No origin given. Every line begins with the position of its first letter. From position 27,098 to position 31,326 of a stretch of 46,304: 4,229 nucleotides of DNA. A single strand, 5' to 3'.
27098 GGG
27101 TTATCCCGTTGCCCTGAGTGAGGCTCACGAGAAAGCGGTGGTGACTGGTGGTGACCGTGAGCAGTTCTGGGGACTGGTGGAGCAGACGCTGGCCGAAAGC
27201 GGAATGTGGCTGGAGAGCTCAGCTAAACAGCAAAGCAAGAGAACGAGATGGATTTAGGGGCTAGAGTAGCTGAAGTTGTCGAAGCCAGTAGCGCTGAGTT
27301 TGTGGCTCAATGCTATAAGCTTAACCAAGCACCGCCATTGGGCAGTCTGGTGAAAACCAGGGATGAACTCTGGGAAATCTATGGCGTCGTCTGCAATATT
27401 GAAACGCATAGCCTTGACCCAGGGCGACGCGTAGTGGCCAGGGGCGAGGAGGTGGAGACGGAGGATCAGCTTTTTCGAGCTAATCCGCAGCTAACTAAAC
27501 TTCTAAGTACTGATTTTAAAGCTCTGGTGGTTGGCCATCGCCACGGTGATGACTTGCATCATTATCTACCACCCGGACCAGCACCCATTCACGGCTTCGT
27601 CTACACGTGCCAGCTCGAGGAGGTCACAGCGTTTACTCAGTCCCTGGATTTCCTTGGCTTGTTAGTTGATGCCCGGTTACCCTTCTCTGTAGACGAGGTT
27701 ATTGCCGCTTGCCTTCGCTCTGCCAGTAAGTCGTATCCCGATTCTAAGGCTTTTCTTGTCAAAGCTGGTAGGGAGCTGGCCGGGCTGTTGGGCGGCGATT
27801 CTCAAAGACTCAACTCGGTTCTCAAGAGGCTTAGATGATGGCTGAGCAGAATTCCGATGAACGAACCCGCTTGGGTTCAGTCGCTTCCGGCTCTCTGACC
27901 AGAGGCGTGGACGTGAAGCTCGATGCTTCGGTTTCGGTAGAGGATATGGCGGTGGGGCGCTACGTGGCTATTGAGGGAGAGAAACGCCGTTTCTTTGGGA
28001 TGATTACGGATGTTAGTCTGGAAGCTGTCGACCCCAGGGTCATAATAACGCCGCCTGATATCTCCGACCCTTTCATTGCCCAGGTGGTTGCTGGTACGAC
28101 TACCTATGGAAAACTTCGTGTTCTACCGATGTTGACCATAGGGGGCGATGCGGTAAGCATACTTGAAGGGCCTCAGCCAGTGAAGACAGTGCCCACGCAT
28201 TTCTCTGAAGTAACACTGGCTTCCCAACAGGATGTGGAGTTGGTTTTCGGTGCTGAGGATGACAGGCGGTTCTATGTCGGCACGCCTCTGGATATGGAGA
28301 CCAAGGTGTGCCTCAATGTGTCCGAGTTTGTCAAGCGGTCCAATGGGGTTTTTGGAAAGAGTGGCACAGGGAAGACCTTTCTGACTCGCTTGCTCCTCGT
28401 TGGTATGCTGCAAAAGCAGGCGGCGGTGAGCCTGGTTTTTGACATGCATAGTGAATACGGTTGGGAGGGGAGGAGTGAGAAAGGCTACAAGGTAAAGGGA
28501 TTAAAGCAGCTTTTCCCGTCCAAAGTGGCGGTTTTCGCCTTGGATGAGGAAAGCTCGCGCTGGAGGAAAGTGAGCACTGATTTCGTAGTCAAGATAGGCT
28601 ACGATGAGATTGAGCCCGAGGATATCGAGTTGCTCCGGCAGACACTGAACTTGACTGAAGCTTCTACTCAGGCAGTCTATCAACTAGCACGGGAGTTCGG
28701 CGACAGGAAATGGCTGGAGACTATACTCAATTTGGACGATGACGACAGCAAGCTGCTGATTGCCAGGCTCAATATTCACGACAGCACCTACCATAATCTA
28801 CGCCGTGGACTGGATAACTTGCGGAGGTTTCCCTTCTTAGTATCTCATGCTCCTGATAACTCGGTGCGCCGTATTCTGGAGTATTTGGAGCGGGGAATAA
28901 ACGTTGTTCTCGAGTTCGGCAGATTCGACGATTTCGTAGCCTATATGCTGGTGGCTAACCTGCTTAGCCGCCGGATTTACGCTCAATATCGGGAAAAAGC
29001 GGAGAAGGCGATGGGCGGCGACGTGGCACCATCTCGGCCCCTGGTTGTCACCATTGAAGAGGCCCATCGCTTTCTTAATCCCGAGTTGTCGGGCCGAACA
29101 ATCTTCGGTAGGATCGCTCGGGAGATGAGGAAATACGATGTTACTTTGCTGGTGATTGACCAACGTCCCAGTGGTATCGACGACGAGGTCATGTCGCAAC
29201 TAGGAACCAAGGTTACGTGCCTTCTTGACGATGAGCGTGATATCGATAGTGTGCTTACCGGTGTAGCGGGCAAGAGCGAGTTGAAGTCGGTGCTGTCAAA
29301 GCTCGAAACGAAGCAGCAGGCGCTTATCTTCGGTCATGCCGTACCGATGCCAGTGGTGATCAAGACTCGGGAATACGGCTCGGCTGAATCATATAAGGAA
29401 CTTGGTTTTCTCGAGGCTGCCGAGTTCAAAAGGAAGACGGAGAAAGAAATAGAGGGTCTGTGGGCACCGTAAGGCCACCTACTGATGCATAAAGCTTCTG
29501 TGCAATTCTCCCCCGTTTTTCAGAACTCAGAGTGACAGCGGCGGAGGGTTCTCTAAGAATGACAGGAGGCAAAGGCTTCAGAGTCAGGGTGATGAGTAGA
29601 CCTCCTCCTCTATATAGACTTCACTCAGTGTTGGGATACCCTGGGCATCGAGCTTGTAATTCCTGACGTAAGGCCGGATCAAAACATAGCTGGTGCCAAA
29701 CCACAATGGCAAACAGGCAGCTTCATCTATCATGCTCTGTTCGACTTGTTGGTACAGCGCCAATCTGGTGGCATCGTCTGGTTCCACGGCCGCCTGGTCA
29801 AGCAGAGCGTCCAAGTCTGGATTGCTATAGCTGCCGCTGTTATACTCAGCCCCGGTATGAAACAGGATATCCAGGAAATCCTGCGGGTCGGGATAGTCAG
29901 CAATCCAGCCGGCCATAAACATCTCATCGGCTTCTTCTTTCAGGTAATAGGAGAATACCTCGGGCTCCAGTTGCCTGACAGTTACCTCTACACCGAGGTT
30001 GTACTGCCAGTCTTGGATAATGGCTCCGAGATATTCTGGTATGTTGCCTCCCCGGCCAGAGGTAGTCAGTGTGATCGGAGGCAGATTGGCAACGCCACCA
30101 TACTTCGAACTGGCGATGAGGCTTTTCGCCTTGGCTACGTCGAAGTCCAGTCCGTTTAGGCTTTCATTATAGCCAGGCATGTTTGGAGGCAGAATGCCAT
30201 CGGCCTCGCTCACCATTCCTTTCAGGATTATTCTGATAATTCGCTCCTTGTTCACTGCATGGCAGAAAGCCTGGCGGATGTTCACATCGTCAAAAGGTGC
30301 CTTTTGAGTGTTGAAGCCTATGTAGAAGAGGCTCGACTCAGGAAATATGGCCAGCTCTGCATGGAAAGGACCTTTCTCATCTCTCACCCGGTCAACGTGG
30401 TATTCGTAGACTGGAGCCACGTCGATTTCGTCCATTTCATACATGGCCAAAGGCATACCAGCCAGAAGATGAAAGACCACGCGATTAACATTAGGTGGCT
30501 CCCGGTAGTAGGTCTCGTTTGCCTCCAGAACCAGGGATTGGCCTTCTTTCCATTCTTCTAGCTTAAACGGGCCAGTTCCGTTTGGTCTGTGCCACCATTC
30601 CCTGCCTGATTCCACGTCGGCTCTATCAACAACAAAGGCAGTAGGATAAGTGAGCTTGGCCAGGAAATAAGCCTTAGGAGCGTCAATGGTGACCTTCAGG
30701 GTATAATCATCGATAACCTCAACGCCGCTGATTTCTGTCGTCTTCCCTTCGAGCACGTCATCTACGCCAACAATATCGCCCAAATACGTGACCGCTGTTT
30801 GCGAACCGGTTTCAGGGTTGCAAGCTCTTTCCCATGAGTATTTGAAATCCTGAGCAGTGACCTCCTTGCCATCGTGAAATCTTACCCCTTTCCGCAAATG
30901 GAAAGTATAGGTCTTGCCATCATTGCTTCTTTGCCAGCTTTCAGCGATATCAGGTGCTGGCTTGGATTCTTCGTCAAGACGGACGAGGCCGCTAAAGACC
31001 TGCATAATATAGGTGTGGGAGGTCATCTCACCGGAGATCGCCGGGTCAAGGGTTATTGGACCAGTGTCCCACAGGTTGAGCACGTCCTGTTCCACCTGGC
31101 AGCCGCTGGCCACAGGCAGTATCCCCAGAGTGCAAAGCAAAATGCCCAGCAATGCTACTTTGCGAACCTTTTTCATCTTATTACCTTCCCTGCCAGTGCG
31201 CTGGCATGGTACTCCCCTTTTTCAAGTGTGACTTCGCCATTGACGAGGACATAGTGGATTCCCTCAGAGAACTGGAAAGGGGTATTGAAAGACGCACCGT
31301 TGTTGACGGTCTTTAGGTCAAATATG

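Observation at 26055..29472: Self-contained NurA / unknown / HerA three-gene module without Mre11-Rad50: candidate uncharacterised nuclease-translocase system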

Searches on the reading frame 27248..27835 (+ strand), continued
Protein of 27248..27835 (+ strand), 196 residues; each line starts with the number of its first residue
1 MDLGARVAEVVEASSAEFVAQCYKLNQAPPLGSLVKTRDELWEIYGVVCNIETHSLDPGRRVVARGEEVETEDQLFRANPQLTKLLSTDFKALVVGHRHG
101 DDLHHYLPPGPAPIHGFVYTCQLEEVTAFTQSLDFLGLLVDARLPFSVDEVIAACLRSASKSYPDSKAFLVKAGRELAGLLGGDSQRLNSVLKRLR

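Call 71: find_encoding_contigs(protein=P0538, flank=7000, max_places=1)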
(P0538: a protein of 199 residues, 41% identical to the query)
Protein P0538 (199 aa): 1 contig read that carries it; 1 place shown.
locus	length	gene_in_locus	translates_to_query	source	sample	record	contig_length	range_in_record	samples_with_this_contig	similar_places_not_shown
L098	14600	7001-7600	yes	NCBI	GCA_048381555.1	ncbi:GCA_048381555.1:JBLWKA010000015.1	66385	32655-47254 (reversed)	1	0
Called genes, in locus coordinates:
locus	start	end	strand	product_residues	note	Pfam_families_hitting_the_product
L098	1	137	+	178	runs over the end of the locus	-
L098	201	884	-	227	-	-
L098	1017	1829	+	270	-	-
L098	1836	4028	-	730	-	PF01551:Peptidase_M23, PF13385:Laminin_G_3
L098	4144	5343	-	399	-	PF08245:Mur_ligase_M (weak), PF02875:Mur_ligase_C, PF27239:FOL3_C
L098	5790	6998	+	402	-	PF09376:NurA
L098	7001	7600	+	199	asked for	PF09378:HAS-barrel (weak)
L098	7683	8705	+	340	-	PF00296:Bac_luciferase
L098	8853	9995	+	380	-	PF00155:Aminotran_1_2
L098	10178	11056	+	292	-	PF04203:Sortase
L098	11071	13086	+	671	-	-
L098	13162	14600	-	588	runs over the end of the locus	PF00916:Sulfate_transp, PF01740:STAS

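Call 86: find_encoding_contigs(protein=P0441, flank=8000, max_places=2)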
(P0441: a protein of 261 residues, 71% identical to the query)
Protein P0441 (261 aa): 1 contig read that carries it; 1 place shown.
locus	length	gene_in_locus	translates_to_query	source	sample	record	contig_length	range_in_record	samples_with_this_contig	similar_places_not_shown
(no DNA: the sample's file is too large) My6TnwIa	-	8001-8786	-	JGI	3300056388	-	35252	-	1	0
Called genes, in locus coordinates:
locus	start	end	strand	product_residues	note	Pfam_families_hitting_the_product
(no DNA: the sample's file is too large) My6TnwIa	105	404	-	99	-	PF02604:PhdYeFM_antitox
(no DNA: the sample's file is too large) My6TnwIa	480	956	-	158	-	PF00583:Acetyltransf_1, PF13508:Acetyltransf_7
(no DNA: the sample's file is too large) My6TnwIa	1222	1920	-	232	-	PF00027:cNMP_binding, PF13545:HTH_Crp_2, PF25213:HVO_A0261_N (weak), PF12802:MarR_2 (weak)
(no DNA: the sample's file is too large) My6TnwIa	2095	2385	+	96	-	PF05015:HigB-like_toxin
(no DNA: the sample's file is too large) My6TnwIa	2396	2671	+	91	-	PF13560:HTH_31 (faint), PF01381:HTH_3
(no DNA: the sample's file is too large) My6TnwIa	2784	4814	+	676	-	PF00009:GTP_EFTU, PF01926:MMR_HSR1 (weak), PF03144:GTP_EFTU_D2, PF25461:Beta-barrel_SelB, PF09106:WHD_2nd_SelB, PF09107:WHD_3rd_SelB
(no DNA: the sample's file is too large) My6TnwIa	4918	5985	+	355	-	PF04909:Amidohydro_2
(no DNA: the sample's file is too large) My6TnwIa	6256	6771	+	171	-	-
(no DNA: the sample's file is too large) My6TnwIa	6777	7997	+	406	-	PF09376:NurA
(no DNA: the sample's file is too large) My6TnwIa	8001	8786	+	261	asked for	-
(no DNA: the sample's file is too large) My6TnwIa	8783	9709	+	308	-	PF00005:ABC_tran, PF13304:AAA_21, PF13732:DrrA1-3_C (weak)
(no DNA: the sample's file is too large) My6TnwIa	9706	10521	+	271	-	PF12679:ABC2_membrane_2 (weak), PF12730:ABC2_membrane_4 (weak), PF12698:ABC2_membrane_3 (weak)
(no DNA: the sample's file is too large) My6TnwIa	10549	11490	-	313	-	PF00892:EamA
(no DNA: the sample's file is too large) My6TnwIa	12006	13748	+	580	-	-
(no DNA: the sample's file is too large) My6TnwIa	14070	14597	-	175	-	-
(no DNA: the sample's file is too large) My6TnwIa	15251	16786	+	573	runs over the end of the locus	PF09378:HAS-barrel (weak), PF01935:DUF87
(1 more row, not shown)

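Call 88: search_protein_families(library=phrogs, proteins=[window:27248-27835:+], max_evalue=0.01)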
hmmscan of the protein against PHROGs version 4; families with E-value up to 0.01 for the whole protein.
window:27248-27835:+ (196 aa): 0 families

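Call 89: fold_search(model_id=the predicted structure, library=viral)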
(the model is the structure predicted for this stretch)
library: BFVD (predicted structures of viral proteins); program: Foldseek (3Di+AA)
matches with E <= 10: 507; with E <= 0.001: 0
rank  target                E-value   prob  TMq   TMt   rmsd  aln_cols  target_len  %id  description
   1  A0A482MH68            2.6e-02  0.84  0.28  0.09   8.0       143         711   12  Uncharacterized protein [Nodularia phage vB_NspS-kac65v161]
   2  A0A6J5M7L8            4.4e-02  0.28  0.24  0.22  14.5       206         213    8  Uncharacterized protein [uncultured Caudovirales phage]
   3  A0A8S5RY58            7.5e-02  0.93  0.34  0.31   5.2       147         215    7  DUF551 domain-containing protein [Myoviridae sp. ctNQV2]
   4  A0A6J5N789            7.5e-02  0.33  0.25  0.26  19.9       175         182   11  Uncharacterized protein (Fragment) [uncultured Caudovirales phage]
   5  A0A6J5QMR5            1.1e-01  0.77  0.28  0.08   7.3       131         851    8  Collagen triple helix repeat [uncultured Caudovirales phage]
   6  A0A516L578            1.1e-01  0.75  0.26  0.17   4.3       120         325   12  (no name in the UniProt tables at hand)
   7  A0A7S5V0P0            1.4e-01  0.84  0.23  0.18   5.7        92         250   15  (no name in the UniProt tables at hand)
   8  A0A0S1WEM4            1.4e-01  0.82  0.27  0.58   6.5       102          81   10  (no name in the UniProt tables at hand)
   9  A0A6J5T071            1.5e-01  0.60  0.26  0.06   7.9       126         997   12  Collagen triple helix repeat (Fragment) [uncultured Caudovirales phage]
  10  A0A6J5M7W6            1.6e-01  0.80  0.29  0.20   6.6       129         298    6  Collagen triple helix repeat [uncultured Caudovirales phage]
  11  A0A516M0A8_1          1.8e-01  0.35  0.25  0.06   7.7       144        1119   10  (no name in the UniProt tables at hand)
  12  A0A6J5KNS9            1.9e-01  0.51  0.27  0.22   8.3       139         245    9  PASTA_pknB domain containing protein [uncultured Caudovirales phage]
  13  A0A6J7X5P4            1.9e-01  0.15  0.24  0.10  12.5       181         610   13  Phage tail sheath C-terminal domain containing protein [uncultured Caudovirales phage]
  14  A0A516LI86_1          2.0e-01  0.33  0.26  0.05   8.3       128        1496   11  (no name in the UniProt tables at hand)
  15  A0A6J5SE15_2          2.0e-01  0.07  0.16  0.03  19.4       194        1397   15  Helicase/UvrB, N-terminal [uncultured Caudovirales phage]
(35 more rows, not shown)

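Call 91: search_protein_families(library=pfam, alignment_id=A3, max_evalue=0.01)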
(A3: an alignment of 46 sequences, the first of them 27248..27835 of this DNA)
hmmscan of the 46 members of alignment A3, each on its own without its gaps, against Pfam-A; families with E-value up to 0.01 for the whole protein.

A. member 1, window:27248-27835:+ (196 aa): 1 family
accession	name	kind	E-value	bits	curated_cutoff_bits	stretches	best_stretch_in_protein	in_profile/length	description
PF09378.16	HAS-barrel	-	0.00023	21.6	25.2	1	7-98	1-88/90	HAS barrel domain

B. families by the number of members that match (of 46 scanned): 1 family
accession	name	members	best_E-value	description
PF09378.16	HAS-barrel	21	7.7e-08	HAS barrel domain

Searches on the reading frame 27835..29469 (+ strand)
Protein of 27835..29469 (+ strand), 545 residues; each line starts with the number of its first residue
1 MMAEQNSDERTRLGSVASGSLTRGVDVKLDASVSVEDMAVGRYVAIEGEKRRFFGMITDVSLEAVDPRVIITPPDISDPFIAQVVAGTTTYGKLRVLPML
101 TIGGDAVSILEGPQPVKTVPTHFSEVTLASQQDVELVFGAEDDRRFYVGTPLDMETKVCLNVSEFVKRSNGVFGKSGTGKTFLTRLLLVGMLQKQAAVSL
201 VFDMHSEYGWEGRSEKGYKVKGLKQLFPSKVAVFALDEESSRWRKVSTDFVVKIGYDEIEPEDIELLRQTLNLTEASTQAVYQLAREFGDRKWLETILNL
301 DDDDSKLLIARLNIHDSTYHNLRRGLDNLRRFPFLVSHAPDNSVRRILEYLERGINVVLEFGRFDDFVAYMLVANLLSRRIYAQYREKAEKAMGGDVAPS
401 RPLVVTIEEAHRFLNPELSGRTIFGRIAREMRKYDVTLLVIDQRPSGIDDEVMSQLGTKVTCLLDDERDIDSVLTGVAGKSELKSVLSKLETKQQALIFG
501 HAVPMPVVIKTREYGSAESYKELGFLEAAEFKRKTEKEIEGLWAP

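Call 3: search_protein_families(library=pfam, proteins=[window:27835-29469:+], max_evalue=1)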
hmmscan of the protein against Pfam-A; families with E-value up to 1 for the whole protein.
window:27835-29469:+ (545 aa): 7 families
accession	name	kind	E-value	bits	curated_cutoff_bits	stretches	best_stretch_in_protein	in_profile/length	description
PF01935.23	DUF87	-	8.2e-30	105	23.2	1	147-381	2-220/220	Helicase HerA, central domain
PF09378.16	HAS-barrel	-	1.7e-05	25.2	25.2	1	29-62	17-47/90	HAS barrel domain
PF13401.12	AAA_22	-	0.0028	18.4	27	1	172-193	10-31/130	AAA domain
PF03205.20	MobB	-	0.082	13.2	26.6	0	172-213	4-45/133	Molybdopterin guanine dinucleotide synthesis protein B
PF13191.12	AAA_16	-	0.14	13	32.6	0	172-188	29-45/167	AAA ATPase domain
PF01656.29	CbiA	-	0.14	12.6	25.4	1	174-313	6-54/125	CobQ/CobB/MinD/ParA nucleotide binding domain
PF00005.33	ABC_tran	-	0.19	12.8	25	0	171-198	15-42/137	ABC transporter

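Call 4: search_protein_families(library=padloc, proteins=[window:27835-29469:+], max_evalue=1)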
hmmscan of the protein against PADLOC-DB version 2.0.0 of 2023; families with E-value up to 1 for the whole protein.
window:27835-29469:+ (545 aa): 18 families
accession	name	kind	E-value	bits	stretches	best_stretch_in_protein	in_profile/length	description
PDLC04105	HerA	-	1e-34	118.1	2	391-516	414-540/576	-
PDLC02185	HerA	-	1e-21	75.3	2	401-513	445-563/585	-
PDLC04100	HerA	-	4.6e-21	73.1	2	400-513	438-557/580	-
PDLC04102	HerA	-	4.8e-21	72.7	1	372-514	482-622/654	-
PDLC04103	HerA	-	1.1e-18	64.9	2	392-512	431-557/579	-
PDLC02188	HerA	-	2.1e-16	57.9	2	372-529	398-560/578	-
PDLC04098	HerA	-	5.6e-16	56.2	2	388-514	516-649/686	-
PDLC04106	HerA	-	1.8e-15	54.6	1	399-513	508-630/667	-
PDLC04140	mad8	-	9.1e-15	53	1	172-512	32-300/314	mads_8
PDLC04104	HerA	-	5.4e-11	39.8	1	401-512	219-337/379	-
PDLC04097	HerA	-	2.2e-10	37.8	2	375-513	452-594/618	-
PDLC04107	HerA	-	7.2e-09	33.1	1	8-217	9-219/306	-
PDLC04099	HerA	-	1.7e-07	28.8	2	145-208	146-210/214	-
PDLC01055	HerA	-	6.1e-07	26.6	2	380-512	406-525/532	Type III coevolved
PDLC04101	HerA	-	1.4e-06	25.3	2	143-224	143-226/400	-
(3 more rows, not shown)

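Call 5: search_protein_families(library=ncbifam, proteins=[window:27835-29469:+], max_evalue=1)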
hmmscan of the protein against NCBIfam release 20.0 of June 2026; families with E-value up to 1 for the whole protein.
window:27835-29469:+ (545 aa): 9 families
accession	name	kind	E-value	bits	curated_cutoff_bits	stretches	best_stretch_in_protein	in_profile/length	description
NF040937.1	HerA_Thermprot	equivalog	5.1e-23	81.2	800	2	352-514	305-464/487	DNA double-strand break repair helicase HerA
NF042943.1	HerA_antiphage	equivalog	3.3e-22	78.8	800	2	402-513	434-551/566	anti-phage-associated helicase HerA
NF040819.1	helicase_HerA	equivalog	2.5e-20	72.5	970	2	384-517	385-520/561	DNA double-strand break repair helicase HerA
NF053655.1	CedD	equivalog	8.1e-20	71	600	2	367-512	385-526/527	DNA-translocating ATPase CedD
NF042944.1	HerA_antiphage_2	equivalog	3.1e-17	62.6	850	2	373-527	399-558/576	anti-phage-associated helicase HerA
NF033849.1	ser_rich_anae_1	subfamily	5.8e-08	30.6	650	1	357-478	977-1104/1163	serine-rich protein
NF045975.1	VirB4_plasma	equivalog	0.00066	17.5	590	1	170-209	517-556/894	Mbov_0397 family ICE element conjugal transfer ATPase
TIGR01633.1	phi3626_gp14_N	hypoth_equivalog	0.034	14.2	23.65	0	127-147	73-93/123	distal tail protein Dit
TIGR00929.1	VirB4_CagE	subfamily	0.062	11.5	643.1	0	172-203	442-473/792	VirB4 family type IV secretion/conjugal transfer ATPase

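Call 14: search_solved_structures(query=window:27835-29469:+, max_evalue=0.001)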
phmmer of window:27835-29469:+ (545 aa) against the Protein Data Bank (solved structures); distinct sequences matched with E-value up to 0.001: 9.
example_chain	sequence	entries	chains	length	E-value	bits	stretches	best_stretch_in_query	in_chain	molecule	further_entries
8wiv_A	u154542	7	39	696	5.6e-21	78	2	399-507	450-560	Helicase HerA central domain-containing protein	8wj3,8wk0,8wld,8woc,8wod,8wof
4d2i_A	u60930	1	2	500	7.8e-18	67.6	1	331-511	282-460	HERA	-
9x1l_A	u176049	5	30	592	6.5e-16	61.3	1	398-528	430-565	DNA helicase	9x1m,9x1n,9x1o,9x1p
8xau_A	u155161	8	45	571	2.5e-13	52.7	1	367-519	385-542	ATP-binding protein | HerA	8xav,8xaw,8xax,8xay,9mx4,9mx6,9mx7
8ziq_M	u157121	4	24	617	2.6e-12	49.4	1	344-507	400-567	HerA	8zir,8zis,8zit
9c1m_M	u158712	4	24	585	2.5e-11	46.2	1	342-511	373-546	ATP-binding protein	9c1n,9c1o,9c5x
8yho_A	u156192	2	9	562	3.7e-09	39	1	404-514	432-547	DUF87 domain-containing protein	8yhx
8j4u_M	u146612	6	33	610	1.5e-08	37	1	400-512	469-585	Nucleoside triphosphate hydrolase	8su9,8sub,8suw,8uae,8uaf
8wet_A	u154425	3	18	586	7e-06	28.2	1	403-471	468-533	TdpA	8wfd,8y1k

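Call 88: search_protein_families(library=phrogs, proteins=[window:27835-29469:+], max_evalue=0.01)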
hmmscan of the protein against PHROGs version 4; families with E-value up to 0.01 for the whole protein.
window:27835-29469:+ (545 aa): 2 families
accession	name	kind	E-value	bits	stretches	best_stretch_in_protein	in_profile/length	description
phrog_7035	-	unknown function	1.6e-21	77.4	2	401-512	491-606/969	-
phrog_2666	-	head and packaging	3.9e-16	59.8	2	381-473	402-493/555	terminase large subunit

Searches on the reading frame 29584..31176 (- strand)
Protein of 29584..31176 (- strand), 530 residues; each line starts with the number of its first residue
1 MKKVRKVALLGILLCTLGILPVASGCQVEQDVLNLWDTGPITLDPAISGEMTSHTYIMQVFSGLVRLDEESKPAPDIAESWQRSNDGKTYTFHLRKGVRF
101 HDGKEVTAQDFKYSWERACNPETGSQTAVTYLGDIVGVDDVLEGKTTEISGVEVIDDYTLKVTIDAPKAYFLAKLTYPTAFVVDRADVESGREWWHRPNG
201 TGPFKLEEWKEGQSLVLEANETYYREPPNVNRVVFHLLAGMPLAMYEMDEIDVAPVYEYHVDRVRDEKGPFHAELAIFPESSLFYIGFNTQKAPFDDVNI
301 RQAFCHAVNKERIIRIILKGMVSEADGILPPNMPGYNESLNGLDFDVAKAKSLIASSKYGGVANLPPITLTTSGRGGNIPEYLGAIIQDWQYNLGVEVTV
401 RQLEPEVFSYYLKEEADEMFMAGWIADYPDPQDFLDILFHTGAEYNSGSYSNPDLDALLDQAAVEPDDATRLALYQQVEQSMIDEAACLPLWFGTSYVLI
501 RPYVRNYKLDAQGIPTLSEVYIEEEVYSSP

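Call 79: search_protein_families(library=pfam, proteins=[window:29584-31176:-], max_evalue=0.00001)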
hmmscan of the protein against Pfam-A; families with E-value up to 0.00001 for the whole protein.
window:29584-31176:- (530 aa): 1 family
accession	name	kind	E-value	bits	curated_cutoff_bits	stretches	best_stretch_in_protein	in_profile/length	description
PF00496.27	SBP_bac_5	-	8.4e-87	292.1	32.4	1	72-444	1-366/368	Bacterial extracellular solute-binding proteins, family 5 Middle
